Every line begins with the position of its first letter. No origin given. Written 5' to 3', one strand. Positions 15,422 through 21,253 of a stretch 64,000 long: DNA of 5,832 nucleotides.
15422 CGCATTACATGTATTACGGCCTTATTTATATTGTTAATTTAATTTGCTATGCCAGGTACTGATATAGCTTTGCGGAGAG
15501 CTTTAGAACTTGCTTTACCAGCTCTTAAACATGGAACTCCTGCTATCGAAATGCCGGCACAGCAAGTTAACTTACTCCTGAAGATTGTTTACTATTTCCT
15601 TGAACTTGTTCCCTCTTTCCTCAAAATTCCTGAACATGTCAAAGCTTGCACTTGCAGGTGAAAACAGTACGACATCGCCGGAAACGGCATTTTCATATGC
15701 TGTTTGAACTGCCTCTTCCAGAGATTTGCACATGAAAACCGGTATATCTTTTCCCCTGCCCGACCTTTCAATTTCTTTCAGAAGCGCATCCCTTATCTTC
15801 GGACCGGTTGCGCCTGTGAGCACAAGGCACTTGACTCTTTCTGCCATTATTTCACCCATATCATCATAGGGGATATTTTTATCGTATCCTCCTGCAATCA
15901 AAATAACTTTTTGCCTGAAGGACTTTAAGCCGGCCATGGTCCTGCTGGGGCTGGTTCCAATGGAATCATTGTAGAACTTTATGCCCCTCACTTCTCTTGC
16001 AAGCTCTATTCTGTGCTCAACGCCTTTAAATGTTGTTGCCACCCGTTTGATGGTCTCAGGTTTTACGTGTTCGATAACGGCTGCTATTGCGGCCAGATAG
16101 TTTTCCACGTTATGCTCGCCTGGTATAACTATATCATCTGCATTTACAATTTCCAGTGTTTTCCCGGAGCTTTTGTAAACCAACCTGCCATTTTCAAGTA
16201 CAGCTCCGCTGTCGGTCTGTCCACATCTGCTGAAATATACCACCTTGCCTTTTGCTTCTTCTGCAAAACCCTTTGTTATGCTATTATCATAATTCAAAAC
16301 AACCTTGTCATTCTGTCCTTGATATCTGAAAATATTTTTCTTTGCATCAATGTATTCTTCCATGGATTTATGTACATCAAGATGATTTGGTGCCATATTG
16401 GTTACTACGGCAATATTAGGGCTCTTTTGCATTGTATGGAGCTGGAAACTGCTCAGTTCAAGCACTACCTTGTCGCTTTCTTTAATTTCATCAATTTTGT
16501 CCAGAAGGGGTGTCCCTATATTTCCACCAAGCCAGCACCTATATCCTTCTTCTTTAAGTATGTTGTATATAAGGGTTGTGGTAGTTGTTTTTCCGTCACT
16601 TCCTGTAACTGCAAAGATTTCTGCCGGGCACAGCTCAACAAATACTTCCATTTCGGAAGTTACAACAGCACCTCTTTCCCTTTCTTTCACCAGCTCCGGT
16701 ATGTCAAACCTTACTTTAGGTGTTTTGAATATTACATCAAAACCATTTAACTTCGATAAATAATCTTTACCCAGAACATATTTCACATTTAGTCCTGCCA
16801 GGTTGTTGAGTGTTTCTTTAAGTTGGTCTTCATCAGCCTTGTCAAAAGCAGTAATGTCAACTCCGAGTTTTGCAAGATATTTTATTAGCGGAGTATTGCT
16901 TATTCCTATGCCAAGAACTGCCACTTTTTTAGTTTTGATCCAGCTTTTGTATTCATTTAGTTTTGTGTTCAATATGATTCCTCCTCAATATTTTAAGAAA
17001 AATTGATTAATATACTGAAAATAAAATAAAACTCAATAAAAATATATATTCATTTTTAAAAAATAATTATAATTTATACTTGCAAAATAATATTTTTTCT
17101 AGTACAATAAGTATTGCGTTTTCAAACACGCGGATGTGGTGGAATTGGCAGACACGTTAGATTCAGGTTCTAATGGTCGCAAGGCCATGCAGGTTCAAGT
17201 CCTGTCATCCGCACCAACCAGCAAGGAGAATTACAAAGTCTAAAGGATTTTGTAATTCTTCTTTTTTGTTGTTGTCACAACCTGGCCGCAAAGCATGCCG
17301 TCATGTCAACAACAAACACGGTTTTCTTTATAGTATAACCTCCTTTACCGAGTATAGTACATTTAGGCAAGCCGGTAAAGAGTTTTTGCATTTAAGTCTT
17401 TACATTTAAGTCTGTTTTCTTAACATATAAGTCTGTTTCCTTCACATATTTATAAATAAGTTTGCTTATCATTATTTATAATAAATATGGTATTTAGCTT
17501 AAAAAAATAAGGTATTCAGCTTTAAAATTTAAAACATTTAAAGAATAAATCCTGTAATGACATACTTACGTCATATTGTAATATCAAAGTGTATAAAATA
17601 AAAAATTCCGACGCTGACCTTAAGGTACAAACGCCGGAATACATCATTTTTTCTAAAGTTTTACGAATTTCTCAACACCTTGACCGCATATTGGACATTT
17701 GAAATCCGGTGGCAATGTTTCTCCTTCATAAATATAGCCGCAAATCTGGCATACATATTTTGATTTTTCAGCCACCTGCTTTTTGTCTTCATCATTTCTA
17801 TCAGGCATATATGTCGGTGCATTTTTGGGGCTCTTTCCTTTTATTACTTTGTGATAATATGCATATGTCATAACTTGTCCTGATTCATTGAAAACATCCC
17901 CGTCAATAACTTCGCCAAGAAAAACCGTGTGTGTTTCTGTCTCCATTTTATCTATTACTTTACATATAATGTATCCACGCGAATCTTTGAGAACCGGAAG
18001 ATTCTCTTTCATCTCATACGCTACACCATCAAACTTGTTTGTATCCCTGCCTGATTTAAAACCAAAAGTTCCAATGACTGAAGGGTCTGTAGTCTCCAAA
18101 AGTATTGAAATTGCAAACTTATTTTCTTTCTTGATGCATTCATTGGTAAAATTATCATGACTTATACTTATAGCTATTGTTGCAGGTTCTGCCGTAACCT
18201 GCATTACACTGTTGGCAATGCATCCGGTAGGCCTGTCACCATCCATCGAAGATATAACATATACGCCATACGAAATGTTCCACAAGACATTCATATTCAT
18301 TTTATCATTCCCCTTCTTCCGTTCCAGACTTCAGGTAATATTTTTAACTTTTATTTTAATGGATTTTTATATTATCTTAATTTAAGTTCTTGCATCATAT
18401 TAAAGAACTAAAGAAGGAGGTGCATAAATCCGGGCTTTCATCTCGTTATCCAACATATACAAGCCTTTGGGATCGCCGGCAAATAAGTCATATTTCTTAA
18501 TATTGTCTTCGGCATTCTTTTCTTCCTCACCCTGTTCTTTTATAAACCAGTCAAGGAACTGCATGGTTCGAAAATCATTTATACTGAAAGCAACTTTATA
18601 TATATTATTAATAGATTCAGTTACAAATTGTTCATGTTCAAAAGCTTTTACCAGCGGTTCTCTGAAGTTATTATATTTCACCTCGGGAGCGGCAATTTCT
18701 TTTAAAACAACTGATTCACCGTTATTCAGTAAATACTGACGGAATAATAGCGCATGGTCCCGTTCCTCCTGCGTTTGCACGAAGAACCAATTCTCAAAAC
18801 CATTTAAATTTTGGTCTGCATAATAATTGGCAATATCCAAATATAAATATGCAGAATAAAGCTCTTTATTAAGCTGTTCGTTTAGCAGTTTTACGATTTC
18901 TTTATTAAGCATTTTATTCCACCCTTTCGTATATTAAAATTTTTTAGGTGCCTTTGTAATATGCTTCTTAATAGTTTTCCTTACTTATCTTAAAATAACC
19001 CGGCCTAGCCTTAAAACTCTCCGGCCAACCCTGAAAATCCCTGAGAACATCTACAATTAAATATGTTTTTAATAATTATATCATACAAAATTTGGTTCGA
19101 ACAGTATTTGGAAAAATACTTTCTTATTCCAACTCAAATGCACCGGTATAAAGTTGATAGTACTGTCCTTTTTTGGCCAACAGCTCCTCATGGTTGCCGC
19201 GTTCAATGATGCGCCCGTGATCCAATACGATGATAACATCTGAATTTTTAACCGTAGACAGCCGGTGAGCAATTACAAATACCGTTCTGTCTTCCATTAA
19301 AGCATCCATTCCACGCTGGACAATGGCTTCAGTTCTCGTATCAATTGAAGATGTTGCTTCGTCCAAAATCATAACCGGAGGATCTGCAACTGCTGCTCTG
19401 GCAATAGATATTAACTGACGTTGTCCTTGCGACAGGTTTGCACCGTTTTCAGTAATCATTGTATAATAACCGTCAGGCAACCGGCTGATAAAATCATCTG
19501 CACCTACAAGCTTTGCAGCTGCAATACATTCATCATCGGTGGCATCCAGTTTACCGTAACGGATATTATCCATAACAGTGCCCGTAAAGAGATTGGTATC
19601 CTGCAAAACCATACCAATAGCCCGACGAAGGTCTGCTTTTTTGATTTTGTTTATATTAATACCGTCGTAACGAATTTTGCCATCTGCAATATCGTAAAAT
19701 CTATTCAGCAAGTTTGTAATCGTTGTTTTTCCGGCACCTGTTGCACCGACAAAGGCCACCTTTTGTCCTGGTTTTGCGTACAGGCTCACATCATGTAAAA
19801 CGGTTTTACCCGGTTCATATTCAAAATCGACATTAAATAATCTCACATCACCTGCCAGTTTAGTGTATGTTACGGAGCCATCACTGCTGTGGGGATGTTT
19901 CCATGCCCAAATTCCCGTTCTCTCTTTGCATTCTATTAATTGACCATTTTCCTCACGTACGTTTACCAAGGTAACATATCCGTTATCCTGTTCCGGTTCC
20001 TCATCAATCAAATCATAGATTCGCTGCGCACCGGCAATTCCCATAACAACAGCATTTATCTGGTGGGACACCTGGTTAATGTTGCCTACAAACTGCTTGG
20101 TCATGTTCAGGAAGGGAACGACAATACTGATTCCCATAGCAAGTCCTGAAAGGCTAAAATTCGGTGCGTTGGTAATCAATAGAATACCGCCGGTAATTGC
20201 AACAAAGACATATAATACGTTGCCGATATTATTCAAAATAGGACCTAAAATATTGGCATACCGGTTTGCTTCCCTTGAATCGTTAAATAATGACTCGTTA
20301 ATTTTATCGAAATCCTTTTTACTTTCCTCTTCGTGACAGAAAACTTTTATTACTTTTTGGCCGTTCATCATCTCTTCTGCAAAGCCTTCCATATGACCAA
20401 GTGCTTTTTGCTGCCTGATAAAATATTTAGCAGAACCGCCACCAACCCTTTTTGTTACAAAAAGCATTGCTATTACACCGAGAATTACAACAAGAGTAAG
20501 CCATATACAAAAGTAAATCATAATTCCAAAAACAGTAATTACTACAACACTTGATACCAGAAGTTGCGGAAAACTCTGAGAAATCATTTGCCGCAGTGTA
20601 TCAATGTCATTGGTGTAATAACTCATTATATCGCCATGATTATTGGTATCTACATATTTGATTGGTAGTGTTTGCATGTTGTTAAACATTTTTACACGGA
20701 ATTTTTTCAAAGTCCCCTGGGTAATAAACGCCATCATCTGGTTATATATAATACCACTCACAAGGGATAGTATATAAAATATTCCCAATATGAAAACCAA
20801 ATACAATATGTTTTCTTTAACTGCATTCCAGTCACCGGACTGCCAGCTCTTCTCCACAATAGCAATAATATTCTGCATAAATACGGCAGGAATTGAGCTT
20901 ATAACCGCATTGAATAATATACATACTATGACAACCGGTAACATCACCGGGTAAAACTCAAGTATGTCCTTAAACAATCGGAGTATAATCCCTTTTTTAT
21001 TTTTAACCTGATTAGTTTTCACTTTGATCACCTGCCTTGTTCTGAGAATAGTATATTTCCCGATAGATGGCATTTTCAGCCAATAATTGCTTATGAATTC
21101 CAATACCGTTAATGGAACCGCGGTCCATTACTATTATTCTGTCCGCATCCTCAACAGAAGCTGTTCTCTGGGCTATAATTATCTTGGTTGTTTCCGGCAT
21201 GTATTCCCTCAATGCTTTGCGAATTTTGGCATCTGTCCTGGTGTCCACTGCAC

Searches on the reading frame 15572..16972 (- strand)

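Call 12: search_protein_families(library=pfam, proteins=[window:15572-16972:-])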
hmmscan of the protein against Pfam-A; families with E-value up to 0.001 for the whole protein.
window:15572-16972:- (466 aa): 3 families
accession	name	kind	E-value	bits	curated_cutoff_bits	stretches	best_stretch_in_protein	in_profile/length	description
PF08245.18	Mur_ligase_M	-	2e-37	129.5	24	1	122-299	1-200/200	Mur ligase middle domain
PF02875.26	Mur_ligase_C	-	9.3e-15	56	28.4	1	320-440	1-126/127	Mur ligase, glutamate ligase domain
PF21799.2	MurD-like_N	-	6.7e-07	29.9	27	1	15-104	1-86/88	Mur ligase MurD-like, N-terminal domain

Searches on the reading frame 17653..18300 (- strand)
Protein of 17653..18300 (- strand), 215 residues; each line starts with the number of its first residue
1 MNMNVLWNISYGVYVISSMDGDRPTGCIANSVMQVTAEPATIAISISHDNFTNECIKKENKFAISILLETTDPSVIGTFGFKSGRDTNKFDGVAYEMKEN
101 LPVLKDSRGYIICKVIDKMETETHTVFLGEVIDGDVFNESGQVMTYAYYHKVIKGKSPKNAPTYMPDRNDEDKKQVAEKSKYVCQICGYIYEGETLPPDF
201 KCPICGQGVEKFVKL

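Call 81: search_protein_families(library=pfam, proteins=[window:17653-18300:-], max_evalue=0.00001)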
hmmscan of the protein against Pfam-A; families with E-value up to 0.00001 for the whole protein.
window:17653-18300:- (215 aa): 2 families
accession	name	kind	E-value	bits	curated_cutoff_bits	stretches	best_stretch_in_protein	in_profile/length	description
PF01613.24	Flavin_Reduct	-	1.6e-32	113.2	27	1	9-150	4-146/153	Flavin reductase like domain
PF21349.2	RUBY_RBDX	-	4.6e-10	39.2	26.5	1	182-212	1-29/30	Rubrerythrin, rubredoxin-like domain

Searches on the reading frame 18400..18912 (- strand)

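Call 81: search_protein_families(library=pfam, proteins=[window:18400-18912:-], max_evalue=0.00001)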
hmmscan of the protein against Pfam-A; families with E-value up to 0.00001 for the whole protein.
window:18400-18912:- (170 aa): 1 family
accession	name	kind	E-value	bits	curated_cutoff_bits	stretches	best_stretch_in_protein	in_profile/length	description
PF00210.30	Ferritin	-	8.5e-36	123.4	24.5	1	8-142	2-140/142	Ferritin-like domain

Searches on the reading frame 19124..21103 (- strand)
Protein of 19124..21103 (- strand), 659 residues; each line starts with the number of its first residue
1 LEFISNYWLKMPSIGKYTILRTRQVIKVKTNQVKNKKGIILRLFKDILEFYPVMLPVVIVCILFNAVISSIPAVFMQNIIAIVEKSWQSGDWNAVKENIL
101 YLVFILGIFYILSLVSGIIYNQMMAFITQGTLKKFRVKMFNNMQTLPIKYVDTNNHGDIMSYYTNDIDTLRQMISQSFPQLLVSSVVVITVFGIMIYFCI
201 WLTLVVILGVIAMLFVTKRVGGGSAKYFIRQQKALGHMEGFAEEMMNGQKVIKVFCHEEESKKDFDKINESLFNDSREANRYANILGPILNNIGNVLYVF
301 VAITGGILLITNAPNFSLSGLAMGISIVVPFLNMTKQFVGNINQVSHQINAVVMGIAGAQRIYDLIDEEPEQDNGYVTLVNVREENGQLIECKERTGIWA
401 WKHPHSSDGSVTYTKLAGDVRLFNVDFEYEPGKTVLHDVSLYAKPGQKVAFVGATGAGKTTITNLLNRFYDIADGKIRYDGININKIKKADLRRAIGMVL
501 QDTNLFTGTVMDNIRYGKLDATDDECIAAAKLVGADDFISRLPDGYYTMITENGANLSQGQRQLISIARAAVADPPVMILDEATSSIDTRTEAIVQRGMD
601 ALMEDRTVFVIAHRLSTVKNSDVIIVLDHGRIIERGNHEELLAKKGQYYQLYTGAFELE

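Call 81: search_protein_families(library=pfam, proteins=[window:19124-21103:-], max_evalue=0.00001)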
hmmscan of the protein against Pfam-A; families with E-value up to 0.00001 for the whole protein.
window:19124-21103:- (659 aa): 2 families
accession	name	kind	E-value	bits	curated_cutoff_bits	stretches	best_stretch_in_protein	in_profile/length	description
PF00664.28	ABC_membrane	-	2.2e-42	146.1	28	1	57-318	3-259/274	ABC transporter transmembrane region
PF00005.33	ABC_tran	-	1.8e-29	103.5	25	1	436-585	1-137/137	ABC transporter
